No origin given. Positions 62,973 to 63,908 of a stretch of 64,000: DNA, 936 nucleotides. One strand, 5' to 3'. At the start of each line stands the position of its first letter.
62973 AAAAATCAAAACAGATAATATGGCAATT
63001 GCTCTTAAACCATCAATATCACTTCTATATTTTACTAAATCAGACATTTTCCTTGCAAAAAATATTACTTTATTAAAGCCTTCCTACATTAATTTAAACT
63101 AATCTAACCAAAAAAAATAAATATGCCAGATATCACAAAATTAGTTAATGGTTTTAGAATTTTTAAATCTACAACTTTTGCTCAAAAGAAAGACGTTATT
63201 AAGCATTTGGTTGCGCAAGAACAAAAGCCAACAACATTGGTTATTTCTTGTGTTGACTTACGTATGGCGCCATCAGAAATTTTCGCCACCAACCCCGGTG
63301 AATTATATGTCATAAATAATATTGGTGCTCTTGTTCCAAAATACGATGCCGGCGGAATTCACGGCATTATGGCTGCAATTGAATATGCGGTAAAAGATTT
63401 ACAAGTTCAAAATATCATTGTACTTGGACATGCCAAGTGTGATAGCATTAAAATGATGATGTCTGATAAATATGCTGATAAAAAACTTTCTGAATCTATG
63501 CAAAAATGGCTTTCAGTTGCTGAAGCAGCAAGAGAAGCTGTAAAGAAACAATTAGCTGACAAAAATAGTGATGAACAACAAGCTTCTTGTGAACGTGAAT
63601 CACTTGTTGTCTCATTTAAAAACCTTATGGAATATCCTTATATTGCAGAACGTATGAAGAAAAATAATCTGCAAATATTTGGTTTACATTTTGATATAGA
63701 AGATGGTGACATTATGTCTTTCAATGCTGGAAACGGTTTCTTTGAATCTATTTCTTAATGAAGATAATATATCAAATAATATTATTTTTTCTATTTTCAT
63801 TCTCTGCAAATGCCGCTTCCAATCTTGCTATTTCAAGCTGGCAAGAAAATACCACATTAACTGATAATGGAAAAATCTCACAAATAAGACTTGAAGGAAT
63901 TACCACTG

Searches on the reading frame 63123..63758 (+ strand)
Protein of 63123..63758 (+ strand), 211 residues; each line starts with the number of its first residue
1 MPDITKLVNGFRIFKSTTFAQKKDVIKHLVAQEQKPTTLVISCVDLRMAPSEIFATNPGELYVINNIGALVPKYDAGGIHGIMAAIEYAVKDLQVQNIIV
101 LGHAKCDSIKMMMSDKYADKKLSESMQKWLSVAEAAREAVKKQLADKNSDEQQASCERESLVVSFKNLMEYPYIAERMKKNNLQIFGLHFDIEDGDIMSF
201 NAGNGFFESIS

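Call 77: search_protein_families(library=pfam, proteins=[window:63123-63758:+], max_evalue=0.01)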
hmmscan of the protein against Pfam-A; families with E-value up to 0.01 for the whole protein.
window:63123-63758:+ (211 aa): 2 families
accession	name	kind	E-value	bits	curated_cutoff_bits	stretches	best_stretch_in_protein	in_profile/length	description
PF00484.24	Pro_CA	-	7.7e-41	140.4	25.7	1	38-197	1-156/156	Carbonic anhydrase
PF22838.1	COMMD8_HN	-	0.0012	19.6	27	0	93-153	4-64/90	COMMD8, helical N-terminal domain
